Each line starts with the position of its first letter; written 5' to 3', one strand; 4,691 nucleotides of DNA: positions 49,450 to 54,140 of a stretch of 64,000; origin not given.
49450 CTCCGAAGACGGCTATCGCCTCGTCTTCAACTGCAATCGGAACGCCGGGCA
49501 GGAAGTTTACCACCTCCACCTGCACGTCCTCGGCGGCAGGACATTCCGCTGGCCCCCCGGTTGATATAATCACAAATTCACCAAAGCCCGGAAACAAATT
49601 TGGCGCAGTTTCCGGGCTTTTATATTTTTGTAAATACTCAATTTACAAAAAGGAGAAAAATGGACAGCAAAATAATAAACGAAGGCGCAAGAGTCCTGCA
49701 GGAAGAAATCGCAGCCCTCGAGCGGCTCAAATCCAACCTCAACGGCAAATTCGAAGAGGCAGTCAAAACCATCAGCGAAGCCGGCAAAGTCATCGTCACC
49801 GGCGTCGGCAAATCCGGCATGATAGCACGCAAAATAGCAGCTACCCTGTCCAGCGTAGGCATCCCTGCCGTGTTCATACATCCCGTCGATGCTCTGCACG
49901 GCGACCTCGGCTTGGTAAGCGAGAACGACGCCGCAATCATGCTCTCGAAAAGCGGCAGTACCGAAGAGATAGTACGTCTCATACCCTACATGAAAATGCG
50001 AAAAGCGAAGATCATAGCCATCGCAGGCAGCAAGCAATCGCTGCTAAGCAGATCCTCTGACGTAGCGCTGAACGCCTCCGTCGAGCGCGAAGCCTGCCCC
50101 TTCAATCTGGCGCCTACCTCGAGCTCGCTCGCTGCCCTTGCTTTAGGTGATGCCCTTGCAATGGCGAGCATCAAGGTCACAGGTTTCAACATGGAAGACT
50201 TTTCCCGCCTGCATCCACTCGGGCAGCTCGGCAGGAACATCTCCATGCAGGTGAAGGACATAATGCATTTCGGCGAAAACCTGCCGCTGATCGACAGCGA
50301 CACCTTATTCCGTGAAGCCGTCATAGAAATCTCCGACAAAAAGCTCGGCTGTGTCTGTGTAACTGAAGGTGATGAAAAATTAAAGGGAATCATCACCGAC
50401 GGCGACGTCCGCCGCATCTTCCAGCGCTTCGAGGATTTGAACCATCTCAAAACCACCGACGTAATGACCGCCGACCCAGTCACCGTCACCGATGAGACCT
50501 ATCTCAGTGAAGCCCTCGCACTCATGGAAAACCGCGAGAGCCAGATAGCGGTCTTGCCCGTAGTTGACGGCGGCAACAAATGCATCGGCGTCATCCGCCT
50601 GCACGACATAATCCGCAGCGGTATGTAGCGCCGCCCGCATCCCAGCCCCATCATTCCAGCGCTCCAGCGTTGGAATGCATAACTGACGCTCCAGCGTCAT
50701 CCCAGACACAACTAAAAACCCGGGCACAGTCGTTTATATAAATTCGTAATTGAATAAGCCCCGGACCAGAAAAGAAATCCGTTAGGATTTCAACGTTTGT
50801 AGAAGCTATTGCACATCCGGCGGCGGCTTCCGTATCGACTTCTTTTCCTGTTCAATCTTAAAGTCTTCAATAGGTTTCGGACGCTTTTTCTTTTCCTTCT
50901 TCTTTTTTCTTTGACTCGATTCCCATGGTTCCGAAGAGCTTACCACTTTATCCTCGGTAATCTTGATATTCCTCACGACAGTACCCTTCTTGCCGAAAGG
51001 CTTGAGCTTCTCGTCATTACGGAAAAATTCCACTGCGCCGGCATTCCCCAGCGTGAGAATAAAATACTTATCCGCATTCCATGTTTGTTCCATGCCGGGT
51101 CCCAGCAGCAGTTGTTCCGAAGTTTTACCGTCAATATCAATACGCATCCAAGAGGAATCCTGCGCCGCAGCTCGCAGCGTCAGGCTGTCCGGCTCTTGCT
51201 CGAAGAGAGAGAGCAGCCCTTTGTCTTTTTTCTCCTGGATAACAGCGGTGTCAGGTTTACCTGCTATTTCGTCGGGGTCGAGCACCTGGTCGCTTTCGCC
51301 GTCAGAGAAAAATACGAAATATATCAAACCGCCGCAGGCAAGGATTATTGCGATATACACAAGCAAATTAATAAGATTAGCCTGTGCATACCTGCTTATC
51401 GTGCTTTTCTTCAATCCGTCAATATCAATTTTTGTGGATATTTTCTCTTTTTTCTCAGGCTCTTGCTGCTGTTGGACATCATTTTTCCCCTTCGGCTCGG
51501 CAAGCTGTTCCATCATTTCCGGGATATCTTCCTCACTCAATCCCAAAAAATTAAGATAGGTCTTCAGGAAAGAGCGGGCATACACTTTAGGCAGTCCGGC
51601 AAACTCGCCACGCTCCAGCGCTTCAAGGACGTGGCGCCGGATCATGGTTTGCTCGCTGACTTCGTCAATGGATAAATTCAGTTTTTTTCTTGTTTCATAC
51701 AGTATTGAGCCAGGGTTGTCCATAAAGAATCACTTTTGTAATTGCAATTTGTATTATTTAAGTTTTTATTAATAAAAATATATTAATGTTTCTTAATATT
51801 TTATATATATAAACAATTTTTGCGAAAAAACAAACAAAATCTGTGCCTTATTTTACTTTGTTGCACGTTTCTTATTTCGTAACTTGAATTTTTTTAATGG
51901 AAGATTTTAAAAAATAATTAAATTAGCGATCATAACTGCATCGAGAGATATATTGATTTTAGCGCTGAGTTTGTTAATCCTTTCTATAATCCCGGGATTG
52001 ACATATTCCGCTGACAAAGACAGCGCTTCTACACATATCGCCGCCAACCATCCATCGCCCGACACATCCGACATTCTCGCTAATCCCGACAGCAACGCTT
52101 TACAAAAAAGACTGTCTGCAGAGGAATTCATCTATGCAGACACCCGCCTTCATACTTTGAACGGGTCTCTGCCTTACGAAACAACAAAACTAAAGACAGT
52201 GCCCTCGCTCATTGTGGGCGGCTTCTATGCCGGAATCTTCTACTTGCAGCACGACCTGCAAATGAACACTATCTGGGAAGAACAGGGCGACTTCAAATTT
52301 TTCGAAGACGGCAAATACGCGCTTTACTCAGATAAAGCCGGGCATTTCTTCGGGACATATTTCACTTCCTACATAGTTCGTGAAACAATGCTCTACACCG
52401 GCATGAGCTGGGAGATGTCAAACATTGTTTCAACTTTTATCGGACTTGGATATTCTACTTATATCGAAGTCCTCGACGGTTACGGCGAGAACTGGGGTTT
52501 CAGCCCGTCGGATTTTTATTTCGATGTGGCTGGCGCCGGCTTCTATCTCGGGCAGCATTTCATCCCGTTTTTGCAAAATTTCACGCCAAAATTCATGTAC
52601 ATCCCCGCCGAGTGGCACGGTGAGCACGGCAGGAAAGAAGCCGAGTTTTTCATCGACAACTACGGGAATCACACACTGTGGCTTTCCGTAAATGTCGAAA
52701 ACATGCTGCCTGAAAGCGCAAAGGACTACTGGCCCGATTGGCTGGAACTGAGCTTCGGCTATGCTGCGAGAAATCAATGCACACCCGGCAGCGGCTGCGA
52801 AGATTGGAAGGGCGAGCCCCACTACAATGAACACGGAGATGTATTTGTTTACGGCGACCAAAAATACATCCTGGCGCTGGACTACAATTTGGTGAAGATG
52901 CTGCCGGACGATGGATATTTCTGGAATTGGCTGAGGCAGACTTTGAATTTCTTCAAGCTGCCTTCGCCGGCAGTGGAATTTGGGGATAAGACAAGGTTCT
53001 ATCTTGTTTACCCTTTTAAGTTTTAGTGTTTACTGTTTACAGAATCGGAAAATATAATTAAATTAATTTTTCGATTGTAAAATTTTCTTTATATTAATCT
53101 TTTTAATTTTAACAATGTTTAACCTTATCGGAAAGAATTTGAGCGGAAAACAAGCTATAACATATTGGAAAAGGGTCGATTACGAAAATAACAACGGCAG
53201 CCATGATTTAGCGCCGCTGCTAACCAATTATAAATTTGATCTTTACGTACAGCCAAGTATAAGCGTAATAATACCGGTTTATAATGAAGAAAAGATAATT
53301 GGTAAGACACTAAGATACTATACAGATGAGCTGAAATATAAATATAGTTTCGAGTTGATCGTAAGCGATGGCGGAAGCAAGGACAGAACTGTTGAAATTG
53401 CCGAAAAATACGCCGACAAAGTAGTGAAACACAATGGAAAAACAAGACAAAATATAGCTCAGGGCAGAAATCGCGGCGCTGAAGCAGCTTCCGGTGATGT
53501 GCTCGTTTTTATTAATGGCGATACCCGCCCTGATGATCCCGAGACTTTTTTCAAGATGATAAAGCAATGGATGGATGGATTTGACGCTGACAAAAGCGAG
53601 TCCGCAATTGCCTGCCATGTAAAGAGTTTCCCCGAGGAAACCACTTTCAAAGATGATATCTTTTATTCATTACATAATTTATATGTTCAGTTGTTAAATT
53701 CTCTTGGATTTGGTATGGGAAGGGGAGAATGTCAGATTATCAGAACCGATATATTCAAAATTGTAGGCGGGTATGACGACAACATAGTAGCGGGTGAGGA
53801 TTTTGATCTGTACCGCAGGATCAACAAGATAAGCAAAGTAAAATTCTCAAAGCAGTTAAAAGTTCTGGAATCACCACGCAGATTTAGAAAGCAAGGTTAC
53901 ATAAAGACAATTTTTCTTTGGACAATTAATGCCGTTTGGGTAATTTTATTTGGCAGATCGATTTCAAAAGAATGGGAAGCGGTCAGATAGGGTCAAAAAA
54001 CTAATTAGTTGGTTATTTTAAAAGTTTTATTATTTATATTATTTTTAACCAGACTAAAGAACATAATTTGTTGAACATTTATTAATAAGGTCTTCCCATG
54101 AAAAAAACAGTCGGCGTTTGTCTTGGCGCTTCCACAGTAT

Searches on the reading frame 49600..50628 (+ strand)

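Call 10: search_protein_families(library=pfam, proteins=[window:49600-50628:+], max_evalue=0.01)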
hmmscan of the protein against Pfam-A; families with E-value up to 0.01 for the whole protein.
window:49600-50628:+ (342 aa): 3 families
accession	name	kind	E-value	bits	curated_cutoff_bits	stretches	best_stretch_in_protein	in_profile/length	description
PF01380.27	SIS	-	3.5e-27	95.2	25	1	58-189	2-131/131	SIS domain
PF00571.33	CBS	-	1.5e-21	76.9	24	2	287-339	3-53/57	CBS domain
PF13580.11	SIS_2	-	2.1e-05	25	27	0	107-143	102-138/138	SIS domain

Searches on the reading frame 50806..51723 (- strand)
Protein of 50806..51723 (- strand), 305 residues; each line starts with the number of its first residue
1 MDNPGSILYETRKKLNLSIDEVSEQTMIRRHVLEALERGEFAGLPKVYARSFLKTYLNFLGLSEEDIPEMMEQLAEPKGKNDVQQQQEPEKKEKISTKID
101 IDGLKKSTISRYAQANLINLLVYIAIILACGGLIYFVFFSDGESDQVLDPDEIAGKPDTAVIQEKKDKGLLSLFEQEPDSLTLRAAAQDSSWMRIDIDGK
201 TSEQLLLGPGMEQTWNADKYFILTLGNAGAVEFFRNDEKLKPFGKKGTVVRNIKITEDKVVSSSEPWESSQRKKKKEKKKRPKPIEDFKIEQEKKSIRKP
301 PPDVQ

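Call 21: search_protein_families(library=pfam, proteins=[window:50806-51723:-], max_evalue=0.001)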
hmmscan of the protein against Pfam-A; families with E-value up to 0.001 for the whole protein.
window:50806-51723:- (305 aa): 3 families
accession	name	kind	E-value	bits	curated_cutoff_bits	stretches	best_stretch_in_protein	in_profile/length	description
PF13413.12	HTH_25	-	7.3e-17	61.4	24.6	1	8-66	2-61/62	Helix-turn-helix domain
PF13464.11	RodZ_C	-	2e-12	47.3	23.9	1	187-253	4-71/72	RodZ C-terminal domain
PF12844.13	HTH_19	-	1.2e-09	38.4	30.2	1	5-66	1-57/64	Helix-turn-helix domain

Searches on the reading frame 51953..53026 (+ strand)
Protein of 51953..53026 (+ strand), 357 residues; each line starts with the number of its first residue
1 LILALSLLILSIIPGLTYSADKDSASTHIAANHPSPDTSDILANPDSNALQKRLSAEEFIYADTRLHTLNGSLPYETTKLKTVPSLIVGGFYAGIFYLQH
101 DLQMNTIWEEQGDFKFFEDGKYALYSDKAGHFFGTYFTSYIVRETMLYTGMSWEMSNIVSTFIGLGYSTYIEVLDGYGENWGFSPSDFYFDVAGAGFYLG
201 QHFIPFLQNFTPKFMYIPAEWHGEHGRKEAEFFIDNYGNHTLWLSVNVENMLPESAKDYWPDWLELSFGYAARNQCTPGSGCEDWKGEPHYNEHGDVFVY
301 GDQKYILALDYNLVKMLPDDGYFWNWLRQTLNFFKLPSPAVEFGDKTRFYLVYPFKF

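Call 21: search_protein_families(library=pfam, proteins=[window:51953-53026:+], max_evalue=0.001)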
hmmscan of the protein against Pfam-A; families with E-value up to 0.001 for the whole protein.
window:51953-53026:+ (357 aa): 1 family
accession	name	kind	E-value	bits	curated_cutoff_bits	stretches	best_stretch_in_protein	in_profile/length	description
PF10043.14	DUF2279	-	3.3e-08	34.5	28.6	1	116-197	4-85/91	Predicted periplasmic lipoprotein (DUF2279)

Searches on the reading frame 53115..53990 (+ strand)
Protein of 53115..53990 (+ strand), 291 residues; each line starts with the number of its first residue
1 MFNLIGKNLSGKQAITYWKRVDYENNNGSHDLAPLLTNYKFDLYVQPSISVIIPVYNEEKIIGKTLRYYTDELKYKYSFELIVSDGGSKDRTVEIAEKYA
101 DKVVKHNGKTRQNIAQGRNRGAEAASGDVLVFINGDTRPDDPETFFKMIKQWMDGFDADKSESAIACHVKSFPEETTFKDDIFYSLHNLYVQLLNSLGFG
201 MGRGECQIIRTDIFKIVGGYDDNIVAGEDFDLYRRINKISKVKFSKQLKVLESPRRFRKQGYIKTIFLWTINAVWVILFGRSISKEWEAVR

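Call 21: search_protein_families(library=pfam, proteins=[window:53115-53990:+], max_evalue=0.001)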
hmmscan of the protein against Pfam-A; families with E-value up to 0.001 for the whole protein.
window:53115-53990:+ (291 aa): 3 families
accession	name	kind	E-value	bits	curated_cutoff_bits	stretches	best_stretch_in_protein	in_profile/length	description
PF00535.33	Glycos_transf_2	-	5.3e-22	79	23.3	1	50-156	1-108/168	Glycosyl transferase family 2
PF10111.15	Glyco_tranf_2_2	-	1.1e-16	61.6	27.3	1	50-248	1-213/276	Glycosyltransferase like family 2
PF13641.12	Glyco_tranf_2_3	-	8e-07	29.7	27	1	47-238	1-196/230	Glycosyltransferase like family 2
